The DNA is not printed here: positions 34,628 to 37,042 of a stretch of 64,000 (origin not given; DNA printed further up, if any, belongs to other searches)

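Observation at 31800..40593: Eukaryotic-like Ser/Thr kinase (TM + TPR) divergent from a GWxTD-BatB-BatD gene string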

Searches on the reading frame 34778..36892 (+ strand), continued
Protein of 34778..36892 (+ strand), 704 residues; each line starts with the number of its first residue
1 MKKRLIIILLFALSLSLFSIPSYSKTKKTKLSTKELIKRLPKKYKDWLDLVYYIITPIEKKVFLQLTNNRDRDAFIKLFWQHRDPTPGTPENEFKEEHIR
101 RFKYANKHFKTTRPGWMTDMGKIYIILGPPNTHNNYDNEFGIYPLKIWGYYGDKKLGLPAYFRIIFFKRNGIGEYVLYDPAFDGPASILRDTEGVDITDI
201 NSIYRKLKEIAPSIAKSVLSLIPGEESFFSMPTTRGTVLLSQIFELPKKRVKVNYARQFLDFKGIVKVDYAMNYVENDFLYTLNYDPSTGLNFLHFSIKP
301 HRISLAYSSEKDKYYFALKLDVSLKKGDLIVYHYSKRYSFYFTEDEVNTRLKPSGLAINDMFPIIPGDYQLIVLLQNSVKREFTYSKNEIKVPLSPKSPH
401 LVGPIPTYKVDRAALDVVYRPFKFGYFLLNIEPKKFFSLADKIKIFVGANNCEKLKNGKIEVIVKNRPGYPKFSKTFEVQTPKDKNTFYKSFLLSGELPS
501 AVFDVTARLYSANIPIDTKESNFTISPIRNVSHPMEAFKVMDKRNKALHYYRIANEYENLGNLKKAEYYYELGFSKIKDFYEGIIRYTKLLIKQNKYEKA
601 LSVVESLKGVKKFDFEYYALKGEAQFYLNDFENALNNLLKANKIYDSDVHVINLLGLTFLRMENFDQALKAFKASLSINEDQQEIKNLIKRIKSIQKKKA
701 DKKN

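Call 13: find_related_loci(query=A1, collection=genome_contigs, flank=10000)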
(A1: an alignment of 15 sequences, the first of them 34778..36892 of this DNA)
Query A1 (704 aa) in genome_contigs; peptide patterns used: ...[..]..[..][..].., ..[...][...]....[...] (x = any residue, [..] = any of these).
597 stretches matched a pattern (row limit reached: there are more); 584 encode a relative of the query (tblastn E <= 1e-3); the best 80 are kept; 80 distinct loci.
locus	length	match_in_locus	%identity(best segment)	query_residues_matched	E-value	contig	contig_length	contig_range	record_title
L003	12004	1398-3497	77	1-698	0e+0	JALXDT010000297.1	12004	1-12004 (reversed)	MAG: Candidatus Aminicenantes bacterium isolate T2_metabat2_scaf2bin.326 T2_NODE_6346_length_12004_cov_1.356824, whole g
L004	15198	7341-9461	77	1-704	0e+0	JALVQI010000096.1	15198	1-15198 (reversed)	MAG: Candidatus Aminicenantes bacterium isolate A3_metabat2_scaf2bin.042 A3_NODE_2413_length_15198_cov_9.838630, whole g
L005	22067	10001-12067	68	1-688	0e+0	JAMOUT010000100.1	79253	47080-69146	MAG: Candidatus Aminicenantes bacterium isolate PIR-30_metabat1_scaf2bin.027 PIR-30_scaffold_85_c1, whole genome shotgun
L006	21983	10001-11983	45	40-698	3e-173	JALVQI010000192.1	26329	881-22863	MAG: Candidatus Aminicenantes bacterium isolate A3_metabat2_scaf2bin.042 A3_NODE_650_length_26329_cov_9.365048, whole ge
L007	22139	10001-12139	40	1-704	6e-172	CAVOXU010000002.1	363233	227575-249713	MAG: Chrysiogenales bacterium isolate MFD09964.bin.3.354 genome assembly, contig: contig_18089, whole genome shotgun seq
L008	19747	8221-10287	44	1-699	1e-170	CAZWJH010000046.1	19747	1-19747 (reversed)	MAG TPA_asm: uncultured Clostridia bacterium isolate binchicken_co19_573 genome assembly, contig: NODE_4285_length_19747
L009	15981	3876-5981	41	1-694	5e-170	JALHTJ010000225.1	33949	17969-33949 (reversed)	MAG: Candidatus Aminicenantes bacterium isolate PFL21 seq_2380798, whole genome shotgun sequence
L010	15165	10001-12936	42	31-696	6e-170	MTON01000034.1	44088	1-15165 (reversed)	MAG: Candidatus Aminicenantes bacterium JdFR-78 JGI24020J35080_1000315, whole genome shotgun sequence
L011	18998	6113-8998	42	38-704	2e-169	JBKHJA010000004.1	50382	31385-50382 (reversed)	MAG: Candidatus Aminicenantes bacterium isolate D4M11_12 NODE_218_length_50382_cov_16.484631, whole genome shotgun seque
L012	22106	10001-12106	40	1-694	8e-169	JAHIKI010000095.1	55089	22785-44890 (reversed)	MAG: Acidobacteria bacterium isolate KR13_N1.mb.47 KR13_N1.mb.47_k141_232096, whole genome shotgun sequence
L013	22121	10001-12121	40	1-699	4e-170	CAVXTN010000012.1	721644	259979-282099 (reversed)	MAG: Candidatus Aminicenantes bacterium isolate MFD05942.bin.2.108 genome assembly, contig: contig_5572, whole genome sh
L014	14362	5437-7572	40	1-703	6e-168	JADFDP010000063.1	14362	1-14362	MAG: Candidatus Aminicenantes bacterium isolate QR_Bin.23 NODE_63_length_14362_cov_15.9306, whole genome shotgun sequenc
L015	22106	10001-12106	40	1-694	3e-167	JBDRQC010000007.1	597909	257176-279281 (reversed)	MAG: Chrysiogenia bacterium isolate MEGAHIT-group-2.19 k141_997409, whole genome shotgun sequence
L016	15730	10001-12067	41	1-693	9e-167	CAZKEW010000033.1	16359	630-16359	MAG TPA_asm: uncultured Eubacteriales bacterium isolate binchicken_co266_180 genome assembly, contig: NODE_5897_length_1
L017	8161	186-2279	40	2-693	2e-166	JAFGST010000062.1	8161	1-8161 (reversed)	MAG: Candidatus Aminicenantes bacterium isolate Zod_Metabat.920 k87_2859197, whole genome shotgun sequence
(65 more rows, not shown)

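Call 16: find_encoding_contigs(protein=P0107, flank=10000, max_places=1)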
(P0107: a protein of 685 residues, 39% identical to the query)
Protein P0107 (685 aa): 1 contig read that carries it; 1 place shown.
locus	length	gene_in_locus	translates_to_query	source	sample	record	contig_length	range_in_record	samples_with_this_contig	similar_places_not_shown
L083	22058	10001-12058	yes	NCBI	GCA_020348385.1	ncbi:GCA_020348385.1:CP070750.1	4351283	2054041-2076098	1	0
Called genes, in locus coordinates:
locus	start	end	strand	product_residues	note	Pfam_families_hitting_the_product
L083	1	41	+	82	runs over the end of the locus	PF02954:HTH_8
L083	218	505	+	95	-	PF00166:Cpn10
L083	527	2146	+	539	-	PF00118:Cpn60_TCP1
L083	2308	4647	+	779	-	PF03739:LptF_LptG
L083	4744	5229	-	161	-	PF02577:BFN_dom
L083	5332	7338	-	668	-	PF00654:Voltage_CLC, PF00571:CBS (faint), PF02080:TrkA_C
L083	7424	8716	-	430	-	PF13263:PHP_C (faint), PF27218:MJ0043_C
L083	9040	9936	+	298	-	PF20094:GWxTD_dom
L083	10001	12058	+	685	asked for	PF20094:GWxTD_dom, PF07719:TPR_2 (faint), PF13428:TPR_14 (faint), PF13181:TPR_8 (faint), PF14559:TPR_19 (faint), PF00515:TPR_1 (faint), PF13424:TPR_12 (faint), PF12895:ANAPC3 (weak)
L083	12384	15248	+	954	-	PF13620:CarboxypepD_reg, PF13715:CarbopepD_reg_2, PF25183:OMP_b-brl_4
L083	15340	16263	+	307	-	PF13620:CarboxypepD_reg, PF13424:TPR_12, PF13414:TPR_11 (weak), PF13432:TPR_16 (weak), PF14559:TPR_19 (weak), PF00515:TPR_1, PF07719:TPR_2 (weak), PF13432:TPR_16, +17 more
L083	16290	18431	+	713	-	PF00884:Sulfatase, PF01663:Phosphodiest (weak), PF16347:SGSH_C, PF00515:TPR_1 (weak), PF07719:TPR_2 (weak), PF13414:TPR_11, PF13424:TPR_12 (weak), PF14559:TPR_19 (weak), +14 more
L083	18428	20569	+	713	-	PF00884:Sulfatase, PF01663:Phosphodiest (weak), PF16347:SGSH_C, PF20308:TPR-S (weak), PF00515:TPR_1 (weak), PF07719:TPR_2 (weak), PF23914:TPR_CcmH_CycH (weak), PF13414:TPR_11 (weak), +12 more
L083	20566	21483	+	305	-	PF20094:GWxTD_dom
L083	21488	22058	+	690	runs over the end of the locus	PF20094:GWxTD_dom, PF13181:TPR_8 (faint), PF00515:TPR_1 (faint), PF07719:TPR_2 (faint), PF13428:TPR_14 (faint), PF13424:TPR_12 (faint)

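Call 17: find_encoding_contigs(protein=P0004, flank=10000, max_places=1)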
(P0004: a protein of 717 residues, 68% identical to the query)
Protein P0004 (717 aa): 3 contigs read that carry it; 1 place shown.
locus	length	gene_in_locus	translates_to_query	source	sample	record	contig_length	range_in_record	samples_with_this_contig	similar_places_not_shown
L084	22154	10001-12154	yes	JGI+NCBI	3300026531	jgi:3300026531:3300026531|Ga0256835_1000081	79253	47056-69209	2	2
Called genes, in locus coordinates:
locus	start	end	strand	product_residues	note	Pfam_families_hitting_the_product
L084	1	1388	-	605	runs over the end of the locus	PF03717:PBP_dimer, PF00905:Transpeptidase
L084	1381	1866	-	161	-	-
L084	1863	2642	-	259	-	PF04085:MreC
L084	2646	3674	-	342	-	PF00012:HSP70 (faint), PF00022:Actin (weak), PF06723:MreB_Mbl, PF14450:FtsA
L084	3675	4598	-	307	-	PF00990:GGDEF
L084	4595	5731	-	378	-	-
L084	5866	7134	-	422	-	PF01979:Amidohydro_1, PF07969:Amidohydro_3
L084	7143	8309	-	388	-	PF02120:Flg_hook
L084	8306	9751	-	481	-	PF01139:RtcB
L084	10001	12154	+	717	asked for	PF20094:GWxTD_dom, PF00515:TPR_1 (faint), PF07719:TPR_2 (faint), PF13181:TPR_8 (faint)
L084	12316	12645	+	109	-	PF13424:TPR_12 (faint), PF13432:TPR_16, PF13414:TPR_11, PF14559:TPR_19 (weak), PF13431:TPR_17 (weak), PF00515:TPR_1 (weak), PF07719:TPR_2 (weak)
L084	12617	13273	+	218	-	-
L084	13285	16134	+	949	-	PF07676:PD40 (faint), PF26549:Tricorn_N (faint), PF26550:Tricorn_2nd (weak), PF01103:Omp85 (faint)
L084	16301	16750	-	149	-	PF13420:Acetyltransf_4 (weak), PF00583:Acetyltransf_1, PF13673:Acetyltransf_10, PF08445:FR47, PF13508:Acetyltransf_7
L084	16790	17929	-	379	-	PF19289:PmbA_TldD_3rd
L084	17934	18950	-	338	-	PF00586:AIRS, PF02769:AIRS_C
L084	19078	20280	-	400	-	PF01773:Nucleos_tra2_N, PF07670:Gate, PF07662:Nucleos_tra2_C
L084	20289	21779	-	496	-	PF00496:SBP_bac_5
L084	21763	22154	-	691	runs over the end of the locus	PF01464:SLT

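Call 52: predict_structure(alignment_id=A3)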
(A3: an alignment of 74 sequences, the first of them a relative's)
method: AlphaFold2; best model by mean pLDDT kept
length: 704 residues; sequences in the alignment: 74
mean_pLDDT: 89.9   pTM: 0.74
mean pLDDT of the five models: 89.9, 89.5, 88.4, 88.3, 88.2
residues with pLDDT >= 90: 465; 70-90: 201; 50-70: 29; < 50: 9
segments of 3 or more residues with pLDDT < 50: 19-27
pLDDT, mean of each block of 10 residues (from residue 1): 76 64 47 86 95 92 89 87 65 86 94 93 94 90 94 87 93 91 89 84 88 87 78 85 86 79 70 86 90 96 93 96 93 95 95 94 95 93 93 81 95 90 94 93 95 93 93 94 92 91 97 95 91 92 91 96 96 91 96 97 95 97 98 98 95 97 96 95 94 91 77
secondary structure, 60 per line:
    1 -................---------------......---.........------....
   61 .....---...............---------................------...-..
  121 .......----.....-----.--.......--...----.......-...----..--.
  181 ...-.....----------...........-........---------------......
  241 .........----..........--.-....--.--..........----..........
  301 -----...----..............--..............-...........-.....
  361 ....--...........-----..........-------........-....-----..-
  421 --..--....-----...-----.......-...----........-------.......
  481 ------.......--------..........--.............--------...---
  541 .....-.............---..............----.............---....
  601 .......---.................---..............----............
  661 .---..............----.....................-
elements in order (helices of 4 or more, strands of 3 or more residues): H2-17 H33-38 H42-50 H57-65 H69-83 H93-108 H119-127 E132-136 E145-151 E161-167 H180-183 H185-188 H200-210 H212-219 H235-249 H254-262 H268-271 E277-286 E291-300 E306-308 E313-326 E329-342 H344-354 E356-364 E367-377 E383-392 E400-407 E409-412 E427-430 E436-438 E444-450 E459-466 E474-480 E487-493 E502-511 E514-526 E535-537 H547-559 H563-576 H581-593 H597-607 H611-627 H631-644 H649-661 H665-678 H683-703

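Call 59: search_protein_families(library=padloc, proteins=[window:34778-36892:+], max_evalue=0.001)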
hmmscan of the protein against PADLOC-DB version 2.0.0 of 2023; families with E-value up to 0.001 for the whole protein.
window:34778-36892:+ (704 aa): 0 families

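Call 60: search_solved_structures(query=A3, max_evalue=0.01)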
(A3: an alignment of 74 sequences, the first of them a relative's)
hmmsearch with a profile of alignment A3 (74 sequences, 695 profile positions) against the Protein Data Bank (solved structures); distinct sequences matched with E-value up to 0.01: 162 (the best 60 are shown).
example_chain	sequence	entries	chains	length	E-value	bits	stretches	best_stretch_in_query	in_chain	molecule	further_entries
9qhb_A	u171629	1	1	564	7.4e-39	137.1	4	546-691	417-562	Engineered tetratricopeptide repeat protein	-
8bu0_A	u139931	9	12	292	1.6e-23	86.4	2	546-691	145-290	Consensus tetratricopeptide repeat protein | Crystal structure of an 8-repeat consensus TPR superhelix with Zinc. | Monomer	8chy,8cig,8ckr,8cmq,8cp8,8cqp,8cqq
9qhc_A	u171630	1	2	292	7e-21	77.6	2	546-691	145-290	Engineered tetratricopeptide repeat protein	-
6vbu_4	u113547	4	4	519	1.9e-15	59.7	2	618-677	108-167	Bardet-Biedl syndrome 4 protein homolog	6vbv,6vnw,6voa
6xt9_D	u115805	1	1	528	1.2e-14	57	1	560-677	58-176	Bardet-Biedl syndrome 4 protein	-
5a31_F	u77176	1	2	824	1.4e-14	56.9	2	545-686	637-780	ANAPHASE-PROMOTING COMPLEX SUBUNIT 3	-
4ui9_F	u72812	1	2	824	1.4e-14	56.8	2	545-686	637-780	CELL DIVISION CYCLE PROTEIN 27 HOMOLOG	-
5khu_F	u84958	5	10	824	1.4e-14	56.8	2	545-686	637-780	Cell division cycle protein 27 homolog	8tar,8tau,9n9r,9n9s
4rg6_A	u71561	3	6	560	1.5e-14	56.7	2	545-686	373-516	Cell division cycle protein 27 homolog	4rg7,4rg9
5g04_F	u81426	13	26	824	1.5e-14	56.7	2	545-686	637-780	CELL DIVISION CYCLE PROTEIN 27 HOMOLOG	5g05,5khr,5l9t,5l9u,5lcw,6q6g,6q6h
7yeh_B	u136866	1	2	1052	4.1e-13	52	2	549-679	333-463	UDP-N-acetylglucosamine--peptide N-acetylglucosaminyltransferase 110 kDa subunit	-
7ntf_A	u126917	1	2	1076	4.5e-13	51.8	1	548-678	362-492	Isoform 1 of UDP-N-acetylglucosamine--peptide N-acetylglucosaminyltransferase 110 kDa subu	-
7yea_A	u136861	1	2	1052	4.7e-13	51.8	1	548-678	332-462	UDP-N-acetylglucosamine--peptide N-acetylglucosaminyltransferase 110 kDa subunit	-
7obi_A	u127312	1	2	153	6.5e-13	51.3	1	548-691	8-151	CTPR-rv4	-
8a3t_J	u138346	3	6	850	3.2e-12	49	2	542-675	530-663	Anaphase-promoting complex subunit CDC16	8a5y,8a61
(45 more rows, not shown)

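Call 72: fold_search(model_id=the predicted structure, library=pdb)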
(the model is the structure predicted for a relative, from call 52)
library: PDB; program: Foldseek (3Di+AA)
matches with E <= 10: 1894; with E <= 0.001: 342
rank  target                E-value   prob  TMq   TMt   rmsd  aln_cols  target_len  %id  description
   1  7uzs                  1.2e-07  1.00  0.12  0.13  19.6       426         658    9  Protein 4.2 (local refinement from consensus reconstruction of ankyrin complex classes) (released 2022-07-20)
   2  8csw                  2.1e-07  1.00  0.12  0.13  16.2       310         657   10  Local refinement of protein 4.2 in Class 2 of erythrocyte ankyrin-1 complex (released 2022-07-20)
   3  8cs9_X                3.1e-07  1.00  0.12  0.13  16.1       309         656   10  Composite reconstruction of Class 1 of the erythrocyte ankyrin-1 complex (released 2022-07-20)
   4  7tvz_E                4.6e-07  1.00  0.12  0.13  21.6       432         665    8  Cryo-EM structure of human band 3-protein 4.2 complex in diagonal conformation (released 2022-06-08)
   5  1ggu_B                5.9e-07  1.00  0.11  0.11  15.4       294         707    8  HUMAN FACTOR XIII WITH CALCIUM BOUND IN THE ION SITE (released 1999-09-16)
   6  1ex0_B                6.5e-07  1.00  0.13  0.12  19.6       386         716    9  HUMAN FACTOR XIII, MUTANT W279F ZYMOGEN (released 2003-12-23)
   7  9gzg_A                7.5e-07  1.00  0.21  0.87   2.1       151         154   19  Crystal structure of CTPR4E4 mutant (released 2025-10-15)
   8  1f13_A                8.7e-07  1.00  0.13  0.13  19.4       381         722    8  RECOMBINANT HUMAN CELLULAR COAGULATION FACTOR XIII (released 1998-08-12)
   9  8chy                  1.0e-06  1.00  0.21  0.52   2.2       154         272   18  Crystal structure of an 8-repeat consensus TPR superhelix with Zinc. (released 2024-02-21)
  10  5lfl_D                1.5e-06  1.00  0.19  0.70   2.4       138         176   20  MamA RS-1 ArsTM double mutant (released 2017-08-02)
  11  5lfm_F                1.6e-06  1.00  0.19  0.69   2.8       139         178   20  MamA RS-1 ArsTM double mutant (released 2017-08-02)
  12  5lfl_F                1.7e-06  1.00  0.19  0.69   3.2       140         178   20  MamA RS-1 ArsTM double mutant (released 2017-08-02)
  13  1ggy_A                1.8e-06  1.00  0.12  0.12  15.4       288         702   10  HUMAN FACTOR XIII WITH YTTERBIUM BOUND IN THE ION SITE (released 1999-02-16)
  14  5lfm_B                1.9e-06  1.00  0.19  0.70   2.1       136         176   20  MamA RS-1 ArsTM double mutant (released 2017-08-02)
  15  5lfm_A                1.9e-06  1.00  0.19  0.69   2.1       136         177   20  MamA RS-1 ArsTM double mutant (released 2017-08-02)
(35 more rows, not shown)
